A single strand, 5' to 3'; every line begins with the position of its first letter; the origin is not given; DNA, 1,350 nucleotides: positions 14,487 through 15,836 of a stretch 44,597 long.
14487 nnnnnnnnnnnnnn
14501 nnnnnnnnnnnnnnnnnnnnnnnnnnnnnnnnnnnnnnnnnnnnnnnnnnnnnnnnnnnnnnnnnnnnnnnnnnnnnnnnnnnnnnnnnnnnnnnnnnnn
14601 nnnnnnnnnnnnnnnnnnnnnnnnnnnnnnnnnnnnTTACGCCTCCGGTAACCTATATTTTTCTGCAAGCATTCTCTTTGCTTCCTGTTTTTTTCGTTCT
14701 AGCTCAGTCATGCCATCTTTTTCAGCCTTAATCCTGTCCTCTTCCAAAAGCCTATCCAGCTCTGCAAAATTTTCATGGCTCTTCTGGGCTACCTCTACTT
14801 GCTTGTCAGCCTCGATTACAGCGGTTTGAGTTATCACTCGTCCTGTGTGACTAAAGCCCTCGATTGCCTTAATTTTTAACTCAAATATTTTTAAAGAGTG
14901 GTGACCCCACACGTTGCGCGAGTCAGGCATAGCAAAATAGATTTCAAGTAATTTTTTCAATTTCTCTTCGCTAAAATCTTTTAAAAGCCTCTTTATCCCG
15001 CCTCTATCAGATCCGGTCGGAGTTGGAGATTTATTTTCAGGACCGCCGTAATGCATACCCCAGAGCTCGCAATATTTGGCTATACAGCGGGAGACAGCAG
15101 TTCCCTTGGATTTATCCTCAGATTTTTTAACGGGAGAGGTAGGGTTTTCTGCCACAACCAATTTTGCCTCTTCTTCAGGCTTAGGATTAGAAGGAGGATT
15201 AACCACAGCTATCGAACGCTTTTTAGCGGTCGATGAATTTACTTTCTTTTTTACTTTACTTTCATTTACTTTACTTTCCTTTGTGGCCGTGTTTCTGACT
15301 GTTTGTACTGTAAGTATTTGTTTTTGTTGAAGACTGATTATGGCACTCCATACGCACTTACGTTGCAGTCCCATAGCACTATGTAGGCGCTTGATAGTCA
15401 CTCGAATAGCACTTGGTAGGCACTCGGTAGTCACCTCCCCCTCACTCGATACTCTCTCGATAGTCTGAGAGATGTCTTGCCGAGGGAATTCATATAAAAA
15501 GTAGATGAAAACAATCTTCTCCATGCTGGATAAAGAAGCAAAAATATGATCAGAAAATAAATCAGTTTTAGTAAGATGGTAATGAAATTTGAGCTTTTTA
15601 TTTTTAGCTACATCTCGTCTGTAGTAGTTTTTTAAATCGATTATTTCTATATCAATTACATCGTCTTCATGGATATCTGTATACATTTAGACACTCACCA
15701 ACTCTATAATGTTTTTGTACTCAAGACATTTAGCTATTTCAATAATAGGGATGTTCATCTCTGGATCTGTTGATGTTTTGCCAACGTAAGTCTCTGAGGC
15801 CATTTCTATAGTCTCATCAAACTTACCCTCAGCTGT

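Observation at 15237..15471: Helically phased 11-bp iteron array plus AT-rich tandem repeats inside the replication initiator gene (candidate origin)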

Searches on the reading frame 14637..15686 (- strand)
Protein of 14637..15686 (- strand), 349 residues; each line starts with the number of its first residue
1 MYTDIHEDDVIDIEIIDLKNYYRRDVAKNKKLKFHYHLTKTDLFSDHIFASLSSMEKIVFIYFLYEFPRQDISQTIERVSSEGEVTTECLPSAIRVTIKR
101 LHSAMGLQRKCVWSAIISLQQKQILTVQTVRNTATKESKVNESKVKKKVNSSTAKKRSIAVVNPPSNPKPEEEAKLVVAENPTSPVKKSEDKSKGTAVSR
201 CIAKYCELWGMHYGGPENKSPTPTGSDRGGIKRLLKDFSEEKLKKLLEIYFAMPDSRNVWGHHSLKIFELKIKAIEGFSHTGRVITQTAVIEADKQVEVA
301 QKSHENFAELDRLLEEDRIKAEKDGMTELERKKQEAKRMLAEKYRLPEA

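Call 5: search_protein_families(library=pfam, proteins=[window:14637-15686:-], max_evalue=0.1)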
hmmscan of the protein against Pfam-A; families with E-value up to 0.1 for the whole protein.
window:14637-15686:- (349 aa): 0 families

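Call 6: search_protein_families(library=phrogs, proteins=[window:14637-15686:-], max_evalue=0.01)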
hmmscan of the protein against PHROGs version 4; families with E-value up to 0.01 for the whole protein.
window:14637-15686:- (349 aa): 2 families
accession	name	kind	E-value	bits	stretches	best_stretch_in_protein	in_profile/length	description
phrog_678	-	DNA, RNA and nucleotide metabolism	2.4e-05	25.1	1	93-191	83-179/346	replication initiation O-like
phrog_186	-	DNA, RNA and nucleotide metabolism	0.00032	21.5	1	28-200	14-168/308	DnaD-like helicase loader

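Call 9: search_dna_similar(query=window:14637-15686:-, collection=phages, mode=protein, max_rows=30, max_evalue=0.001)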
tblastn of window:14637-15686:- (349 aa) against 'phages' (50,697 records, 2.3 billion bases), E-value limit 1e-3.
No match.

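Call 10: find_homologous_proteins(query=window:14637-15686:-)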
Query window:14637-15686:- (349 aa): 1 proteins with E <= 0.001 among 2558 candidates.
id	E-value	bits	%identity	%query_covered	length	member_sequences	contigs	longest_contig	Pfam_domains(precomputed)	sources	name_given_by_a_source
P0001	2.9e-226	768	100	100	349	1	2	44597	-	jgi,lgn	-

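Call 18: search_protein_representatives(protein=window:14637-15686:-)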
Query: 349 residues. Proteins with E-value up to 0.001 (for the whole library): 261; up to 1e-10: 24; up to 1e-30: 1. The best 150 are listed.
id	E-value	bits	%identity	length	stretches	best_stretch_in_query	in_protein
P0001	9.2e-227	767.8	100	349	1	1-349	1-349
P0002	7.7e-19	84.7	33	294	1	96-310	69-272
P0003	1.5e-17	80.4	36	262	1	106-294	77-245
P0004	8.4e-17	78.0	41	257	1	92-294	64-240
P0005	2.2e-15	73.3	31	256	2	193-300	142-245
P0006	4.0e-15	72.4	41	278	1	180-299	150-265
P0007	1.7e-14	70.4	30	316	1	21-324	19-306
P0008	1.2e-13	67.5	36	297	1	191-310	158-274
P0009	5.1e-13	65.5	38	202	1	176-295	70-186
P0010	1.8e-12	63.7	38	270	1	175-294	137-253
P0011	2.4e-12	63.3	39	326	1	180-294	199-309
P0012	6.6e-12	61.9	32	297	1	145-298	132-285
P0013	7.9e-12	61.6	35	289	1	172-305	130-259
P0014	8.0e-12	61.6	31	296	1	156-301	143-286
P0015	8.1e-12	61.6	39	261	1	184-287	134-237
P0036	2.1e-09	53.7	28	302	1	37-311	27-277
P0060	3.2e-08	49.8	29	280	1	15-295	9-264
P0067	5.3e-08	49.1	25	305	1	8-321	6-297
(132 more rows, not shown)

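Call 20: search_protein_families(library=pfam, alignment_id=A1, max_evalue=0.01)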
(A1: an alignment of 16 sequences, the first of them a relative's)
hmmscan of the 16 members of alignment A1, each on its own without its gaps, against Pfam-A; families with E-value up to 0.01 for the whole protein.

A. member 1, P0001 (349 aa): 0 families

B. families by the number of members that match (of 16 scanned): 1 family
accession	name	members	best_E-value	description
PF22714.1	SNaCT8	1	0.00091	Short NACHT-associated C-Terminal domain, family 8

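Call 21: search_protein_families(library=phrogs, alignment_id=A1, max_evalue=0.001)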
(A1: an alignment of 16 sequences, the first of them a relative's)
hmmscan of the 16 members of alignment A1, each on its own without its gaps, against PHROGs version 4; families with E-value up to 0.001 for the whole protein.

A. member 1, P0001 (349 aa): 2 families
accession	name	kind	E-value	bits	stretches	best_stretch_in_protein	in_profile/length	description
phrog_678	-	DNA, RNA and nucleotide metabolism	2.4e-05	25.1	1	93-191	83-179/346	replication initiation O-like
phrog_186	-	DNA, RNA and nucleotide metabolism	0.00032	21.5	1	28-200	14-168/308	DnaD-like helicase loader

B. families by the number of members that match (of 16 scanned): 6 families
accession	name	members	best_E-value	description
phrog_186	-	8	8.8e-10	DnaD-like helicase loader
phrog_11527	-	3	2.5e-08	-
phrog_270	-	2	1.7e-05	replication initiation protein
phrog_678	-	1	2.4e-05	replication initiation O-like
phrog_10469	-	1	4.6e-05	DnaD-like helicase loader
phrog_345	-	1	7.7e-05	replication initiation O-like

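Call 24: find_related_loci(query=P0001, collection=viral_contigs, flank=3000)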
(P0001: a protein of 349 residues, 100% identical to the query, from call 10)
Query P0001 (349 aa) in viral_contigs; peptide patterns used: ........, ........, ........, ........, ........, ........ (x = any residue, [..] = any of these).
6 stretches matched a pattern, but none encodes a relative of the query by tblastn (E <= 1e-3).

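Call 25: find_encoding_contigs(protein=P0001, flank=10000)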
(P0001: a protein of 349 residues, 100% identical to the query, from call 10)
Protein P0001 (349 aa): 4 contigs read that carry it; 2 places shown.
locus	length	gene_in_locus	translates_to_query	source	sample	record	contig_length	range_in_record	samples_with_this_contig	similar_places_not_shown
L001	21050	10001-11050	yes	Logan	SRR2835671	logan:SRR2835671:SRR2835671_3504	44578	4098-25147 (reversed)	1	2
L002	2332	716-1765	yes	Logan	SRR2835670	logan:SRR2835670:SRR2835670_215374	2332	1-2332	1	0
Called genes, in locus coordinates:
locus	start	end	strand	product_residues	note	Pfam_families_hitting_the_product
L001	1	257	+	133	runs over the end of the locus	-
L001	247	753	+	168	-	-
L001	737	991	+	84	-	-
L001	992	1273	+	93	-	-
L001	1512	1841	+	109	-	-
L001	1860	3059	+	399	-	-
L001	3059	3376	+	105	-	-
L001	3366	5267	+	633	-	-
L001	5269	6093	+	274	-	-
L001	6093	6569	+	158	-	-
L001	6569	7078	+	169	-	-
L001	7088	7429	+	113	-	-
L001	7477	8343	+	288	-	PF12684:DUF3799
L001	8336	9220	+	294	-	-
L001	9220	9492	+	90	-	-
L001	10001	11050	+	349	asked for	-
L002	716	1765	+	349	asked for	-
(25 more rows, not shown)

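Call 26: find_encoding_contigs(protein=P0002, flank=3000, max_places=2)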
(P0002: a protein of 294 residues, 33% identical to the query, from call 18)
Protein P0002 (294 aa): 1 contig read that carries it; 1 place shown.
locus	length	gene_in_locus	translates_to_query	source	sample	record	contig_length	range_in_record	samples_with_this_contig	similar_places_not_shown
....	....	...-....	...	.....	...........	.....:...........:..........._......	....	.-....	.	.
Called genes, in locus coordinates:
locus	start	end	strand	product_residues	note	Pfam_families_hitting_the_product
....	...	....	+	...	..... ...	-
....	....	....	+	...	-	-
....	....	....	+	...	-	?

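Call 27: find_encoding_contigs(protein=P0007, flank=3000, max_places=2)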
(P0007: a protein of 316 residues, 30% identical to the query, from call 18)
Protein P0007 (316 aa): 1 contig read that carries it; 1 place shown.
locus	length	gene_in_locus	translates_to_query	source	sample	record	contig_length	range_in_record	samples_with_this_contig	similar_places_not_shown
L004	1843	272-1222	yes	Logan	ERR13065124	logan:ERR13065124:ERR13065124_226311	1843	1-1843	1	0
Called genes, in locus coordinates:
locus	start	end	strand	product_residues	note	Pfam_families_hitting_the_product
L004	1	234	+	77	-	?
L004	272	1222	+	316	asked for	-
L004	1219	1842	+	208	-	?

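Call 28: find_encoding_contigs(protein=P0004, flank=3000, max_places=1)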
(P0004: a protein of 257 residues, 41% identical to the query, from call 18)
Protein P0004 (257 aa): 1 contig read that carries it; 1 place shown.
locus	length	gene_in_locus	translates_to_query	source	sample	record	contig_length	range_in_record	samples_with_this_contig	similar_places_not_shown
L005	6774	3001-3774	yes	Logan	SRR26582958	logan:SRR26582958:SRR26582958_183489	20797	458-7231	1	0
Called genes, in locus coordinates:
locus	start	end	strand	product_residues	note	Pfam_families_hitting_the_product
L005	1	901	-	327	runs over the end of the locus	PF03837:RecT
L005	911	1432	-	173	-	PF05565:Sipho_Gp157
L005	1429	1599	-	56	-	-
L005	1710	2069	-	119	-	-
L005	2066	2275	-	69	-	-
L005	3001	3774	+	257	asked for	-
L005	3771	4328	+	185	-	-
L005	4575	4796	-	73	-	-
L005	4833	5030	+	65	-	-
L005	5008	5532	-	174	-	-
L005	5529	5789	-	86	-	-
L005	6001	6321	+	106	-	-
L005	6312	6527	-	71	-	-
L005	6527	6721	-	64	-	-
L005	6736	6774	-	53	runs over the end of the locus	-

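Call 29: find_encoding_contigs(protein=P0003, flank=3000, max_places=1)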
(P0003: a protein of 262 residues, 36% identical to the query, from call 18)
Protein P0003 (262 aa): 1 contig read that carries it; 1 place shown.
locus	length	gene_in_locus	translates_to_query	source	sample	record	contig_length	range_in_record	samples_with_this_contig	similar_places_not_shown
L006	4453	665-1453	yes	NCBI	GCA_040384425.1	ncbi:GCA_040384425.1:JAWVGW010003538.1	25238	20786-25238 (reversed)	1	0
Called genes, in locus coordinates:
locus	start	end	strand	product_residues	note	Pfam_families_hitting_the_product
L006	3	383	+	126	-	?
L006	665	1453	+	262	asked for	-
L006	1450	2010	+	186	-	-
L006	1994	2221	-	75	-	PF08281:Sigma70_r4_2 (weak), PF04545:Sigma70_r4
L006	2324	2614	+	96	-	-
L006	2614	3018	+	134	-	-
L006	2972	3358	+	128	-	-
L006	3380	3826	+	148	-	-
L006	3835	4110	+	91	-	-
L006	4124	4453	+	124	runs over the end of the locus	-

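Call 30: find_encoding_contigs(protein=P0036, flank=3000, max_places=1)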
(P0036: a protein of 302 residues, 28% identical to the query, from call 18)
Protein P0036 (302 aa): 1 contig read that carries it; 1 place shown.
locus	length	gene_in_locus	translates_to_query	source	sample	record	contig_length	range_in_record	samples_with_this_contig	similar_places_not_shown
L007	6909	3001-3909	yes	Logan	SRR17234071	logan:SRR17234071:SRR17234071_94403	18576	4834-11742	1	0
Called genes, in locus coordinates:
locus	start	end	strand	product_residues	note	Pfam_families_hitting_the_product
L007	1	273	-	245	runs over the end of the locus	PF00929:RNase_T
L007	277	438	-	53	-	-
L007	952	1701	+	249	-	PF05565:Sipho_Gp157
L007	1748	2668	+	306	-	PF03837:RecT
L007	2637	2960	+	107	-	-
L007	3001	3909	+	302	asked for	-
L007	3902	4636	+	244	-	-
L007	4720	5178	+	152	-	-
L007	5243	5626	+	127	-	PF06356:DUF1064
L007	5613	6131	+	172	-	PF05838:Glyco_hydro_108, PF09374:PG_binding_3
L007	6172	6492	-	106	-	-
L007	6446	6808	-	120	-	-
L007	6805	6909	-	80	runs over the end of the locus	-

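Call 31: find_encoding_contigs(protein=P0067, flank=3000, max_places=1)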
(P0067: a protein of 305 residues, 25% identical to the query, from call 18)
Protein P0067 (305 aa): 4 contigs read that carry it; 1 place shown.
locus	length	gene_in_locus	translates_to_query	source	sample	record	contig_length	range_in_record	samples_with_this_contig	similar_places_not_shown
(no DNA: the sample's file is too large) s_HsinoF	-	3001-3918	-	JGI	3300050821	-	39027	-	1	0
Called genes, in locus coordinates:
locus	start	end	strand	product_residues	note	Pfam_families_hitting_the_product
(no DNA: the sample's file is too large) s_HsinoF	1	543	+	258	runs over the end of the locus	-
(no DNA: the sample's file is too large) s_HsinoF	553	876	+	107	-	-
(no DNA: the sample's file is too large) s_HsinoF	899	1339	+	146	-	-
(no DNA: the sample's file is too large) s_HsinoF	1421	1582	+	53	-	PF12728:HTH_17 (faint)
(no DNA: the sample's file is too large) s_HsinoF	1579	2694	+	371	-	PF00589:Phage_integrase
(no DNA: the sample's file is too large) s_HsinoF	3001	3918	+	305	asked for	-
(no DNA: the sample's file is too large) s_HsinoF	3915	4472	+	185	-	-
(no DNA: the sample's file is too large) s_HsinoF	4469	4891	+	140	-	PF05866:RusA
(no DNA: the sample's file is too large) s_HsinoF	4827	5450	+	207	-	PF05838:Glyco_hydro_108, PF09374:PG_binding_3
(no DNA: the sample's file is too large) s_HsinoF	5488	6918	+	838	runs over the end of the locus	PF00150:Cellulase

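Call 32: find_encoding_contigs(protein=P0060, flank=3000, max_places=1)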
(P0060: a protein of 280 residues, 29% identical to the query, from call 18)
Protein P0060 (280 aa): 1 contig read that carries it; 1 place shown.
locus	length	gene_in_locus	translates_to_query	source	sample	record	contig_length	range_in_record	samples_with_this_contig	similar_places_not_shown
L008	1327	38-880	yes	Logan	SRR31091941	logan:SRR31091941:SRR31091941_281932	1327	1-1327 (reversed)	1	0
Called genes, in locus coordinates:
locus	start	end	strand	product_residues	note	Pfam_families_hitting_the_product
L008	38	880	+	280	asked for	-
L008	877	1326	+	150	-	?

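Call 41: search_solved_structures(query=A1, max_evalue=10)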
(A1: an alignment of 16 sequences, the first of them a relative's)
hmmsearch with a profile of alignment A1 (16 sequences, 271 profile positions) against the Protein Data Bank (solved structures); distinct sequences matched with E-value up to 10: 7.
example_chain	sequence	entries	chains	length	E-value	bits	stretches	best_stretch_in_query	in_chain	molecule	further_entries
7nwg_a2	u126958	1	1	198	0.51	13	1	70-144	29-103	ribosomal protein eS25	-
6d90_M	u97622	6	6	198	1.2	11.7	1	59-149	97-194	Large ribosomal subunit protein eL14 | L14e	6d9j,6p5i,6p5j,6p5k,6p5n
5w78_B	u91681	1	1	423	1.7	11.3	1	168-205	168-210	Acyloxyacyl hydrolase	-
5w7c_C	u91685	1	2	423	1.7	11.3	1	168-205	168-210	Acyloxyacyl hydrolase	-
6uz7_AW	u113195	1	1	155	1.9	11.1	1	52-148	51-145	60S ribosomal protein L24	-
5lzs_M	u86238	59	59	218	2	11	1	59-152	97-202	eL14 | Ribosomal protein L14 | 60S ribosomal protein L14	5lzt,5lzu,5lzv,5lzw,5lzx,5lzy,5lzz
7nfx_M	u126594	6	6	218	2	11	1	59-152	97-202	60S ribosomal protein L14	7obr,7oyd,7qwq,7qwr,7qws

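Call 42: predict_structure(alignment_id=A1)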
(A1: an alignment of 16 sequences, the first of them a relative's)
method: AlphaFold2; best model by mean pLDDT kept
length: 349 residues; sequences in the alignment: 16
mean_pLDDT: 72.2   pTM: 0.38
mean pLDDT of the five models: 72.2, 68.2, 68.0, 67.8, 67.6
residues with pLDDT >= 90: 85; 70-90: 123; 50-70: 75; < 50: 66
segments of 3 or more residues with pLDDT < 50: 27-29, 135-192
pLDDT, mean of each block of 10 residues (from residue 1): 72 88 61 66 90 96 87 58 67 85 92 95 91 49 38 39 40 39 41 77 90 74 84 93 92 62 73 85 65 64 69 79 72 86 71
secondary structure, 60 per line:
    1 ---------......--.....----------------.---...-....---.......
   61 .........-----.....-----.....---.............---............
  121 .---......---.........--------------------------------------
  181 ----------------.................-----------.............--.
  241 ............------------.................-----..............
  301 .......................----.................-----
elements in order: E10-15 H18-21 H47-50 H54-69 E75-79 E85-89 E93-97 H98-105 H109-121 E125-130 H134-142 H197-213 H225-237 H240-252 H265-281 H287-323 H328-344

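Call 47: fold_search(model_id=the predicted structure, library=pdb)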
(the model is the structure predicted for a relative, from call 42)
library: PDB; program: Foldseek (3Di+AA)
matches with E <= 10: 91; with E <= 0.001: 0
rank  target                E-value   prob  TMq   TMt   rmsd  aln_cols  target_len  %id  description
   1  4g8x_A                1.6e+00  0.33  0.12  0.53   7.0        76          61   13  G1 ORF67 / Staphyloccus aureus sigmaA domain 4 complex (released 2013-08-07)
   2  6ynx_H                1.6e+00  0.05  0.10  0.13  17.4       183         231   10  Cryo-EM structure of Tetrahymena thermophila mitochondrial ATP synthase - Fo-subcomplex (released 2020-09-30)
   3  6kr1_C                2.3e+00  0.07  0.08  0.14   8.7        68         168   18  ATP dependent protease HslV from Staphylococcus aureus (released 2020-07-15)
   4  9day_A                3.2e+00  0.16  0.12  0.17   7.1        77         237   18  Crystal Structure of the Transcriptional Regulator HcpR from Porphyromonas Gingivalis (released 2026-01-28)
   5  9a6f_A                3.2e+00  0.15  0.14  0.18   7.2        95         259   10  Integrative model of CODY-YPPF by crosslinking MS and deep learning (released 2024-09-18)
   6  5ey0_B                4.0e+00  0.14  0.12  0.15   5.2        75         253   15  Crystal structure of CodY from Staphylococcus aureus with GTP and Ile (released 2016-09-14)
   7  4roe_A                4.0e+00  0.07  0.17  0.18  16.9       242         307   12  Human TFIIB-related factor 2 (Brf2) and TBP bound to RPPH1 promoter (released 2015-12-30)
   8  2yu3_MODEL_1_A        4.3e+00  0.23  0.12  0.41   7.7        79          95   11  Solution structure of the domain swapped WingedHelix in DNA-directed RNA polymerase III 39 kDa polypeptide (released 2007-10-09)
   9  6onu_H                4.5e+00  0.20  0.11  0.49   8.3        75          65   12  Complex structure of WhiB1 and region 4 of SigA in P21 space group. (released 2019-11-27)
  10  7ets_B                4.5e+00  0.13  0.11  0.16   7.1        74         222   14  Crystal structure of crp protein from Gardnerella Vaginalis (released 2022-04-27)
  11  5d4r_B                4.8e+00  0.12  0.12  0.45   6.5        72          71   12  Crystal Structure of AraR(DBD) in complex with operator ORE1 (released 2015-11-04)
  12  4rod_A                4.8e+00  0.06  0.17  0.19  17.0       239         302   10  Human TFIIB-related factor 2 (Brf2) and TBP bound to TRNAU1 promoter (released 2015-12-30)
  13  9y6s_2z               4.8e+00  0.01  0.07  0.07  100.0       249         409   12  96-nm repeat of the Leishmania tarentolae doublet microtubule (released 2025-12-17)
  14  9c4c_F                5.1e+00  0.03  0.11  0.25  17.8       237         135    9  The structure of two MntR dimers bound to the native mnep promoter sequence (released 2024-08-14)
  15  8c7t_A                5.4e+00  0.15  0.12  0.16   4.1        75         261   17  Unliganded transcriptional pleiotropic repressor CodY from Enterococcus faecalis (released 2023-06-28)
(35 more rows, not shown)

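Call 50: find_related_loci(query=P0060, collection=viral_contigs, flank=1500)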
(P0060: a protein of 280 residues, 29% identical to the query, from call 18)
Query P0060 (280 aa) in viral_contigs; peptide patterns used: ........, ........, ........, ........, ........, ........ (x = any residue, [..] = any of these).
4 stretches matched a pattern, but none encodes a relative of the query by tblastn (E <= 1e-3).

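Call 51: find_related_loci(query=P0004, collection=viral_contigs, flank=1500)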
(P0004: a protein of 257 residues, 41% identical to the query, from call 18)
Query P0004 (257 aa) in viral_contigs; peptide patterns used: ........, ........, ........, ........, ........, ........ (x = any residue, [..] = any of these).
26 stretches matched a pattern; 1 encode a relative of the query (tblastn E <= 1e-3); 1 distinct loci.
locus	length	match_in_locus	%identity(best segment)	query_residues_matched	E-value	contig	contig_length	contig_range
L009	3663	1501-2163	35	7-232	1e-41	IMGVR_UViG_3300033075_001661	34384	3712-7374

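Call 52: fold_search(model_id=the predicted structure, library=viral)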
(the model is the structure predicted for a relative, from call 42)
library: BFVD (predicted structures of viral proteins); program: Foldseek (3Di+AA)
matches with E <= 10: 165; with E <= 0.001: 8
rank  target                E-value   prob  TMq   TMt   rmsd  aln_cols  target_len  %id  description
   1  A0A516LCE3            9.2e-07  1.00  0.23  0.23  25.9       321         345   15  (no name in the UniProt tables at hand)
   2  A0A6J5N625            1.3e-06  1.00  0.23  0.28  24.0       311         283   19  Uncharacterized protein [uncultured Caudovirales phage]
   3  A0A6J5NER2            1.4e-04  1.00  0.26  0.32  26.6       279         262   19  Helix-turn-helix domain containing protein [uncultured Caudovirales phage]
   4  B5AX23                1.4e-04  1.00  0.22  0.28  24.1       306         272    9  Gp04 putative replication protein [Iodobacter phage PhiPLPE]
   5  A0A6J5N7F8            4.8e-04  0.98  0.18  0.23  21.8       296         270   14  Uncharacterized protein [uncultured Caudovirales phage]
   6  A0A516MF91            5.1e-04  0.92  0.14  0.18  25.7       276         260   12  (no name in the UniProt tables at hand)
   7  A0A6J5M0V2            7.2e-04  0.98  0.20  0.25  23.1       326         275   14  Uncharacterized protein [uncultured Caudovirales phage]
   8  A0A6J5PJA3            7.6e-04  1.00  0.22  0.27  24.4       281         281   16  Helix-turn-helix domain containing protein [uncultured Caudovirales phage]
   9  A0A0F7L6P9            1.1e-03  0.96  0.20  0.20  24.5       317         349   11  Helix-turn-helix domain-containing protein [uncultured marine virus]
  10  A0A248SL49            1.9e-03  1.00  0.29  0.32  25.0       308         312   15  Transcriptional regulator [Klebsiella phage SopranoGao]
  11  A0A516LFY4            2.3e-03  0.96  0.17  0.20  22.5       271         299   12  (no name in the UniProt tables at hand)
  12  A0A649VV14            2.5e-03  0.93  0.18  0.20  21.7       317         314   10  Helix-turn-helix DNA-binding domain protein [Arthrobacter phage BeatusComedenti]
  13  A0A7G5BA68            3.6e-03  1.00  0.22  0.30  28.4       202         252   16  Uncharacterized protein [Ralstonia phage Gerry]
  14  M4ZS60                3.6e-03  0.82  0.17  0.18  22.7       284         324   15  DNA replication protein DnaD [Bacillus phage PM1]
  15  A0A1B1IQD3            4.8e-03  0.82  0.16  0.21  19.6       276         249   10  (no name in the UniProt tables at hand)
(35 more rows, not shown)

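Call 53: search_dna_similar(query=P0004, collection=phages, mode=protein, max_rows=25, max_evalue=0.001)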
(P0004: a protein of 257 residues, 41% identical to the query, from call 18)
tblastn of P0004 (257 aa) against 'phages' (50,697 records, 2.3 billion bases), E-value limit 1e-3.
No match.
